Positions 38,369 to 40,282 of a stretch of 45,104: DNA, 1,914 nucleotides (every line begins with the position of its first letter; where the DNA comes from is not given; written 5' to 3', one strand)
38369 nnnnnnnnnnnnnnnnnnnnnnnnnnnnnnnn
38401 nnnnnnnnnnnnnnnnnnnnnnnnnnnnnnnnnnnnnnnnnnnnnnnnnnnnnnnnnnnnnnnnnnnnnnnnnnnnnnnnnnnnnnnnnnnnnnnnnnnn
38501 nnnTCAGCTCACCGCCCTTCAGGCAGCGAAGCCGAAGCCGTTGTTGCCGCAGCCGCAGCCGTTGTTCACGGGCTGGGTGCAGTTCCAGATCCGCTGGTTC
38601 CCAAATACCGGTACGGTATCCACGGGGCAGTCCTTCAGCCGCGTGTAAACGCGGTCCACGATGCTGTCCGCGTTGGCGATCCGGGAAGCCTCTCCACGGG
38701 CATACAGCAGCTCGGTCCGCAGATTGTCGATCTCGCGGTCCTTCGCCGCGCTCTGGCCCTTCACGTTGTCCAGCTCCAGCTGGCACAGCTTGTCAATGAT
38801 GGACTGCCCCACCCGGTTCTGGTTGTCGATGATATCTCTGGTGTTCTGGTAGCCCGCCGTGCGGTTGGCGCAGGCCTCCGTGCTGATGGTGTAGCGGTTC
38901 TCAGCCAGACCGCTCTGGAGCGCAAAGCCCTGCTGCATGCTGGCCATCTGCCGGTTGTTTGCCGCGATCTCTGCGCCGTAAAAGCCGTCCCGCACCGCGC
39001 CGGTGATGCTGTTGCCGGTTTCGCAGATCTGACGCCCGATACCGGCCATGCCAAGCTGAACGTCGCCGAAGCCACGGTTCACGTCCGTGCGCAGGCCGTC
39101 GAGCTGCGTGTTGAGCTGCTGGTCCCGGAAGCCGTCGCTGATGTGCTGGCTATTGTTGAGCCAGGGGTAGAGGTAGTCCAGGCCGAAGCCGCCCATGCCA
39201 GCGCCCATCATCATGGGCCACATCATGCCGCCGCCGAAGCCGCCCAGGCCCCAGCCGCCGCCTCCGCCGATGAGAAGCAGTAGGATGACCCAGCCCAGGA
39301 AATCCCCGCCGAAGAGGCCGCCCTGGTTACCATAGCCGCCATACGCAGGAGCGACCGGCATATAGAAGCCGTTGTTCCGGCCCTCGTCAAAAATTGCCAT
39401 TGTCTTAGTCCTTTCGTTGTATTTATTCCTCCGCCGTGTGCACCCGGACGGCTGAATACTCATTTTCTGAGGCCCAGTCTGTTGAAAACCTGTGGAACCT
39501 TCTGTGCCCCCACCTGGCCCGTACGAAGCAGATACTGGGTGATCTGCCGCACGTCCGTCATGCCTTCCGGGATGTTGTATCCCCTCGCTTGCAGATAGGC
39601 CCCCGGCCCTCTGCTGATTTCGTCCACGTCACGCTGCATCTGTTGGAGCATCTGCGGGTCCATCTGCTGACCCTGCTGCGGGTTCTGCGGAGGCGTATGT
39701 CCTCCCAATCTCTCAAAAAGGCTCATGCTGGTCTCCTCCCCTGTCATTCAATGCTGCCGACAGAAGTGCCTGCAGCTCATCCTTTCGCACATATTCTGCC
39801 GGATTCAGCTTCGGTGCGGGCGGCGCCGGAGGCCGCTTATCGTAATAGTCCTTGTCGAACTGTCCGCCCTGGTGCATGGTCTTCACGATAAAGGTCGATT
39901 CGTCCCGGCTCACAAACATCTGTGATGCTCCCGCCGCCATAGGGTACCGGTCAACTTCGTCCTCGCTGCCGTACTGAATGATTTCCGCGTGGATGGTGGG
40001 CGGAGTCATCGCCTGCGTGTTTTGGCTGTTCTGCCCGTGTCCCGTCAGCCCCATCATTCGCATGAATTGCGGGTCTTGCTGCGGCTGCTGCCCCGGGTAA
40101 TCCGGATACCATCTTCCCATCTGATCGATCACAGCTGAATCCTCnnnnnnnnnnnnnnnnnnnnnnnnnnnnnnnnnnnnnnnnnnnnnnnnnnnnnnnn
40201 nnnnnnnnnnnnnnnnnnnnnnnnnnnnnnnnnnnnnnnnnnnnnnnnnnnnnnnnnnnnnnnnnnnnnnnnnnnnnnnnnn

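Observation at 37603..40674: A terminator-insulated accessory cluster of Gly/Cys/Gln-rich proteins lies next to attP (candidate lysogenic-conversion system)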

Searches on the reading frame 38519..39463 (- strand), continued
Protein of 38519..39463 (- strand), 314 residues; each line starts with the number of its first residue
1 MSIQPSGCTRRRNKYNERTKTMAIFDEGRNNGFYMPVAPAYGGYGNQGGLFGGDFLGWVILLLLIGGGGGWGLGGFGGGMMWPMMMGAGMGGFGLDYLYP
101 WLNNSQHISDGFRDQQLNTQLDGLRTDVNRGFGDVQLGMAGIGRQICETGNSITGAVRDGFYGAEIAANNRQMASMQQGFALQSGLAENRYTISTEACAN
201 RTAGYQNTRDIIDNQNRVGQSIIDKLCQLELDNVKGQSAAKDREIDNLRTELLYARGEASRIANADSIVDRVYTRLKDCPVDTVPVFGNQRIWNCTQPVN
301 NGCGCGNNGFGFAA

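Call 113: get_annotated_region(hit=H115, flank=5000)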
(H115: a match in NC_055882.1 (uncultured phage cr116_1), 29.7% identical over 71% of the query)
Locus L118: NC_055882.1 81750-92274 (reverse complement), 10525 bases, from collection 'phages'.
description: CrAssphage cr116_1, complete genome.
organism: uncultured phage cr116_1 (NCBI taxid 2772073)
taxonomy: Viruses; Duplodnaviria; Heunggongvirae; Uroviricota; Caudoviricetes; Crassvirales; Steigviridae; Asinivirinae; Pamirivirus; Pamirivirus faecium
host: -; source: human feces; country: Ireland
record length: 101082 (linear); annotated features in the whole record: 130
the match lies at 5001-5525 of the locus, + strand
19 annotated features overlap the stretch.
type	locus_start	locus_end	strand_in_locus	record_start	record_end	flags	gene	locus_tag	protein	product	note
CDS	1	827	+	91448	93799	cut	-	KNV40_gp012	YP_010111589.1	hypothetical protein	gp_24167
CDS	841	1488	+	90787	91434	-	-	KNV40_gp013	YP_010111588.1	hypothetical protein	gp_24166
CDS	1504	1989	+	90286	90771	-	-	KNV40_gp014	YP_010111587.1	hypothetical protein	gp_24165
CDS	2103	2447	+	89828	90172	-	-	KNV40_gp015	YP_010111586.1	hypothetical protein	gp_24164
CDS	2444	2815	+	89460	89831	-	-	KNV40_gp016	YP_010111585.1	lysis regulatory protein/holin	gp_24163; Phage lysis regulatory protein/holin [phiCrAss001]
CDS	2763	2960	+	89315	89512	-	-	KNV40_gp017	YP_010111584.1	hypothetical protein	gp_24162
CDS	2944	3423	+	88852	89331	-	-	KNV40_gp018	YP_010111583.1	L,D-carboxypeptidase/transpeptidase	gp_24161; L,D-carboxypeptidase/Transpeptidase [phiCrAss001]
CDS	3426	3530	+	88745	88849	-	-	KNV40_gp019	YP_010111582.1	hypothetical protein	gp_24160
CDS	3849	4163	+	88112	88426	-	-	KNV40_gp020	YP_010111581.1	terminase small subunit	gp_24159; Excisionase, terminase small subunit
CDS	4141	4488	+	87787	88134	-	-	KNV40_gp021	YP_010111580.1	VOG3488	gp_24158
CDS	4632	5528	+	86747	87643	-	-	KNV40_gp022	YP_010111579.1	spike protein/glycoprotein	gp_24157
CDS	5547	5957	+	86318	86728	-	-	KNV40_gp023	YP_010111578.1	hypothetical protein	gp_24156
CDS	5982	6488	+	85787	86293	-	-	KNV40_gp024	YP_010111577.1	hypothetical protein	gp_24155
CDS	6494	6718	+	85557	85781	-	-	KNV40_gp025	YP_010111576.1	hypothetical protein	gp_24154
CDS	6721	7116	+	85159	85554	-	-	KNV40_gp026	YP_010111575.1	hypothetical protein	gp_24153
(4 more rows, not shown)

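Call 114: get_annotated_region(hit=H121, flank=5000)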
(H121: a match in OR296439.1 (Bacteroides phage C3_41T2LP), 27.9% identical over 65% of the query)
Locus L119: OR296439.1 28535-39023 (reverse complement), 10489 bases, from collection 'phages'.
description: Bacteroides phage C3_41T2LP, complete genome.
organism: Bacteroides phage C3_41T2LP (NCBI taxid 3070809)
taxonomy: Viruses; Duplodnaviria; Heunggongvirae; Uroviricota; Caudoviricetes
host: Bacteroides uniformis MB20-41; source: phage plaques of the host; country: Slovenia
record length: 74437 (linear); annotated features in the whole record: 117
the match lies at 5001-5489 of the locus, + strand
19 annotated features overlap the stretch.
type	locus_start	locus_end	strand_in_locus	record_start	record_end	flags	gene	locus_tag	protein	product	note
CDS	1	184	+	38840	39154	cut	-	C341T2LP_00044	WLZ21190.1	hypothetical protein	-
CDS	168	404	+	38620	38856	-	-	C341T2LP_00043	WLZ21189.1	hypothetical protein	-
CDS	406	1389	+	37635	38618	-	-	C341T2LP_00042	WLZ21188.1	viral recombinase family protein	YqaJ viral recombinase family protein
CDS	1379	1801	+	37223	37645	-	-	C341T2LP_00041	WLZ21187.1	hypothetical protein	-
CDS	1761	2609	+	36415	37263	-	-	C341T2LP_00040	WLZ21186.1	RecT protein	-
CDS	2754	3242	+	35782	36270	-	-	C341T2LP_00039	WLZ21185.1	holliday junction resolvase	-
CDS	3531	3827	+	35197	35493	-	-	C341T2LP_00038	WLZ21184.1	chromosomal replication initiator protein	-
CDS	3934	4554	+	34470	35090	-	-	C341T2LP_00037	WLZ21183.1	DNA endonuclease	DNA endonuclease I-HmuI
CDS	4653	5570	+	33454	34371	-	-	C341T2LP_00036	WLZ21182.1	outer capsid protein/viral fiber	-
CDS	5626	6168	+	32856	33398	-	-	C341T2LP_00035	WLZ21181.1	hypothetical protein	-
CDS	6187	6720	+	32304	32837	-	-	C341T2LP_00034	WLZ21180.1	hypothetical protein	-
CDS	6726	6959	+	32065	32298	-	-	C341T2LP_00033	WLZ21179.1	hypothetical protein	-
CDS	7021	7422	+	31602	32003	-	-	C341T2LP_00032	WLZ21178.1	hypothetical protein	-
CDS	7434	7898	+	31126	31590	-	-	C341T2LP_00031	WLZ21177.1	PolyVal metallopeptidase superfamily domain protein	-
CDS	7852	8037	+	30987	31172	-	-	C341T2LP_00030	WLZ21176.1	hypothetical protein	-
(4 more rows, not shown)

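Call 116: search_dna_similar(query=L118:4632-5525:+, collection=phages, mode=protein, max_rows=60, max_evalue=0.001, rows=spread)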
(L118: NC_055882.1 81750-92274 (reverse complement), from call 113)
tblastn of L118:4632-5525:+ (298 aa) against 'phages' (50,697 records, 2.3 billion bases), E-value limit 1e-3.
Records with a match: 35; places in all: 35; records where one place covers at least 80% of the query: 16.
Best place of each record, by identity: >=99% 2; <60% 33.
By first word of the organism name: uncultured 18; Bacteriophage 8; Caudoviricetes 4; Dulem 2; Bacteroides 1; phage 1; crAssphage 1.
By host as written in the record: - 28; Methanomassiliicoccales 4; Bacteroides uniformis MB20-41 1; Eulemur fulvus collaris 1; Propithecus coquereli 1.
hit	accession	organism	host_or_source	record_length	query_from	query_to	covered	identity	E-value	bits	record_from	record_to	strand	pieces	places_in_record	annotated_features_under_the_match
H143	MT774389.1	uncultured phage cr116_1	human feces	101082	1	285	96%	100.0%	2e-139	439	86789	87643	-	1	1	spike protein/glycoprotein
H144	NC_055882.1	uncultured phage cr116_1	human feces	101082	1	285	96%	100.0%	2e-139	439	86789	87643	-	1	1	spike protein/glycoprotein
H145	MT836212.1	Bacteriophage sp.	human fecal samples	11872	3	285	95%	49.1%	8e-39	150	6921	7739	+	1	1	record has no annotation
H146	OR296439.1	Bacteroides phage C3_41T2LP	Bacteroides uniformis MB20-41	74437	3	285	95%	46.1%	2e-40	155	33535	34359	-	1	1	outer capsid protein/viral fiber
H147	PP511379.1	Dulem virus 40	Eulemur fulvus collaris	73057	1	285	96%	43.5%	9e-40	153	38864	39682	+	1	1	hypothetical protein (x2)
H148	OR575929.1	phage csAssE-Sib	human gut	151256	19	285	90%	43.4%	4e-44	166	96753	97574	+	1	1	spike protein/glycoprotein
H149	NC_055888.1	uncultured phage cr52_1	human feces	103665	24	285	88%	42.3%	4e-36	142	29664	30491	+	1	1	spike protein/glycoprotein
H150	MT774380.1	uncultured phage cr1_1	human feces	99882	11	285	92%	39.5%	3e-29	122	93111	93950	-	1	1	spike protein/glycoprotein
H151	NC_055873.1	uncultured phage cr1_1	human feces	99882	11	285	92%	39.5%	3e-29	122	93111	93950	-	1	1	spike protein/glycoprotein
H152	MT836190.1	Bacteriophage sp.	human fecal samples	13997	3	251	84%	43.1%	2e-34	137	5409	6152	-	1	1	record has no annotation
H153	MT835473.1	Bacteriophage sp.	human fecal samples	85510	24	285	88%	40.8%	9e-30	124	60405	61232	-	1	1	record has no annotation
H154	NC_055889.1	uncultured phage cr53_1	human feces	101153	79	285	69%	51.2%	3e-38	149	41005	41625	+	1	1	spike protein/glycoprotein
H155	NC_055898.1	uncultured phage cr115_1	human feces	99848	79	285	69%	51.2%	4e-38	148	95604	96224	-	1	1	spike protein/glycoprotein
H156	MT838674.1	Bacteriophage sp.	human fecal samples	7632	79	285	69%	50.0%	6e-31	127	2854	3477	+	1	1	record has no annotation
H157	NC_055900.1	uncultured phage cr125_1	human feces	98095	79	285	69%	48.6%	9e-35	139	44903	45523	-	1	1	spike protein/glycoprotein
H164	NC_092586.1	Caudoviricetes sp. vir215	Methanomassiliicoccales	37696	15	251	80%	30.3%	4e-6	54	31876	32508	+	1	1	hypothetical protein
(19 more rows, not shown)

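Call 123: get_annotated_region(hit=H164, flank=4500)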
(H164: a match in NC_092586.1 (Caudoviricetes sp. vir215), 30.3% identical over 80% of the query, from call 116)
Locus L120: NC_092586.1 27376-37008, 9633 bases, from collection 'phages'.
description: Caudoviricetes sp. vir215 genomic sequence.
organism: Caudoviricetes sp. vir215 (NCBI taxid 3068354)
taxonomy: Viruses; Duplodnaviria; Heunggongvirae; Uroviricota; Caudoviricetes
host: Methanomassiliicoccales; source: gut metagenome; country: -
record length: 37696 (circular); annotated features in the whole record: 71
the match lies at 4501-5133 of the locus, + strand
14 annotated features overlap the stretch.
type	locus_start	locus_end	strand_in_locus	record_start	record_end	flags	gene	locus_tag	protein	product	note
CDS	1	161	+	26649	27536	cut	-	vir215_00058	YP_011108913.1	hypothetical protein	-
CDS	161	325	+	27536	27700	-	-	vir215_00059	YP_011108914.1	hypothetical protein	-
CDS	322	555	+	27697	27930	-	-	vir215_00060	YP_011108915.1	hypothetical protein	phrog_1048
CDS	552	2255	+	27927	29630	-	-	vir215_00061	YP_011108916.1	tail protein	phrog_5302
CDS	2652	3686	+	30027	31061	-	-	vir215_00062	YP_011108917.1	reverse transcriptase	phrog_1423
CDS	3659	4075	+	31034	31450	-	-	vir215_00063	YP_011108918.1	hypothetical protein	-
CDS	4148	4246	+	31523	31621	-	-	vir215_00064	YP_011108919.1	hypothetical protein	-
CDS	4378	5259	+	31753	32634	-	-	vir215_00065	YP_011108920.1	hypothetical protein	phrog_16490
CDS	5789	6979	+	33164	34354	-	-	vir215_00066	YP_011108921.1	hypothetical protein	-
CDS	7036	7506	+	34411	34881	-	-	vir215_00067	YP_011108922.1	hypothetical protein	-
CDS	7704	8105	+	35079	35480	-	-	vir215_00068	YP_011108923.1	hypothetical protein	-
CDS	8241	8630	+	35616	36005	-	-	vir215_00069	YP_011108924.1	hypothetical protein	-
CDS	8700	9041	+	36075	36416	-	-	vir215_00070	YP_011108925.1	hypothetical protein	-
CDS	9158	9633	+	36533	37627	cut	-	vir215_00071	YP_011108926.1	integrase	phrog_1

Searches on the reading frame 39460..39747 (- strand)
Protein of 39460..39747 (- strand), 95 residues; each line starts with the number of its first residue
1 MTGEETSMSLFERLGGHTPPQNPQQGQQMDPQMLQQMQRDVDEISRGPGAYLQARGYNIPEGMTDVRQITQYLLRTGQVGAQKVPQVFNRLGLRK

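Call 7: search_protein_families(library=pfam, max_evalue=0.1, proteins=[window:39460-39747:-])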
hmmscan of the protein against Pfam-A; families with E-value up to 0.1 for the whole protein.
window:39460-39747:- (95 aa): 0 families

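Call 8: search_protein_families(library=phrogs, max_evalue=0.1, proteins=[window:39460-39747:-])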
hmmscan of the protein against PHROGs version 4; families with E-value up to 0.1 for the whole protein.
window:39460-39747:- (95 aa): 0 families

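Call 18: search_protein_families(library=ncbifam, max_evalue=0.1, proteins=[window:39460-39747:-])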
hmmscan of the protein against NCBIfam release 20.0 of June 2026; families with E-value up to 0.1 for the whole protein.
window:39460-39747:- (95 aa): 0 families

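Call 19: search_protein_families(library=padloc, max_evalue=0.1, proteins=[window:39460-39747:-])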
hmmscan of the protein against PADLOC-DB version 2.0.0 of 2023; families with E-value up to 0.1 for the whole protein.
window:39460-39747:- (95 aa): 0 families

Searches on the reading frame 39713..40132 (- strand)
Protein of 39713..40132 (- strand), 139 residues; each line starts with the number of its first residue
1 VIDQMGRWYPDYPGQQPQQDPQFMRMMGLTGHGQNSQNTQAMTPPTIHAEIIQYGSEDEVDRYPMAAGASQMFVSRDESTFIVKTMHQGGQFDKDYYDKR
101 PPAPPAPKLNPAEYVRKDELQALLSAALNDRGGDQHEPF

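Call 7: search_protein_families(library=pfam, max_evalue=0.1, proteins=[window:39713-40132:-])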
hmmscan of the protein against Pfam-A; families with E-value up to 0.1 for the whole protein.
window:39713-40132:- (139 aa): 0 families

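Call 8: search_protein_families(library=phrogs, max_evalue=0.1, proteins=[window:39713-40132:-])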
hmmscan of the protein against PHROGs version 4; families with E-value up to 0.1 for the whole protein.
window:39713-40132:- (139 aa): 1 family
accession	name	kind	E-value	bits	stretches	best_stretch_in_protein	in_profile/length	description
phrog_21718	-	unknown function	0.00014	22.8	1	7-124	10-134/159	-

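Call 18: search_protein_families(library=ncbifam, max_evalue=0.1, proteins=[window:39713-40132:-])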
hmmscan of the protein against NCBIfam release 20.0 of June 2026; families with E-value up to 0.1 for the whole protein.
window:39713-40132:- (139 aa): 0 families

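Call 19: search_protein_families(library=padloc, max_evalue=0.1, proteins=[window:39713-40132:-])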
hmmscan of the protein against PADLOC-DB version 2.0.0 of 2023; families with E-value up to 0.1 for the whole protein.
window:39713-40132:- (139 aa): 0 families

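Call 55: search_protein_families(library=phrogs, alignment_id=A3, max_evalue=0.001)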
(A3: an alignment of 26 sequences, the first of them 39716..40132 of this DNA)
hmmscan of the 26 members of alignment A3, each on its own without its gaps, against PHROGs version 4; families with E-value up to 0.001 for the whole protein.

A. member 1, window:39716-40132:- (139 aa): 1 family
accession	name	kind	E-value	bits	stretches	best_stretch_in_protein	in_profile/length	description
phrog_21718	-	unknown function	0.00014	22.8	1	7-124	10-134/159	-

B. families by the number of members that match (of 26 scanned): 1 family
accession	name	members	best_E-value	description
phrog_21718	-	22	4.6e-36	-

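Call 56: search_solved_structures(query=A3, max_evalue=1, show_alignments=1)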
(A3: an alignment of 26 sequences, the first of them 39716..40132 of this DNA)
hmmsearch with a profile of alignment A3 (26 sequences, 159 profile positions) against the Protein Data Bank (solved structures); distinct sequences matched with E-value up to 1: 1.
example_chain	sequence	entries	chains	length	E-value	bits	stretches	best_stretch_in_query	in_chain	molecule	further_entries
2f33_A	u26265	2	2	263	0.66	13.3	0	118-143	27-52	Calbindin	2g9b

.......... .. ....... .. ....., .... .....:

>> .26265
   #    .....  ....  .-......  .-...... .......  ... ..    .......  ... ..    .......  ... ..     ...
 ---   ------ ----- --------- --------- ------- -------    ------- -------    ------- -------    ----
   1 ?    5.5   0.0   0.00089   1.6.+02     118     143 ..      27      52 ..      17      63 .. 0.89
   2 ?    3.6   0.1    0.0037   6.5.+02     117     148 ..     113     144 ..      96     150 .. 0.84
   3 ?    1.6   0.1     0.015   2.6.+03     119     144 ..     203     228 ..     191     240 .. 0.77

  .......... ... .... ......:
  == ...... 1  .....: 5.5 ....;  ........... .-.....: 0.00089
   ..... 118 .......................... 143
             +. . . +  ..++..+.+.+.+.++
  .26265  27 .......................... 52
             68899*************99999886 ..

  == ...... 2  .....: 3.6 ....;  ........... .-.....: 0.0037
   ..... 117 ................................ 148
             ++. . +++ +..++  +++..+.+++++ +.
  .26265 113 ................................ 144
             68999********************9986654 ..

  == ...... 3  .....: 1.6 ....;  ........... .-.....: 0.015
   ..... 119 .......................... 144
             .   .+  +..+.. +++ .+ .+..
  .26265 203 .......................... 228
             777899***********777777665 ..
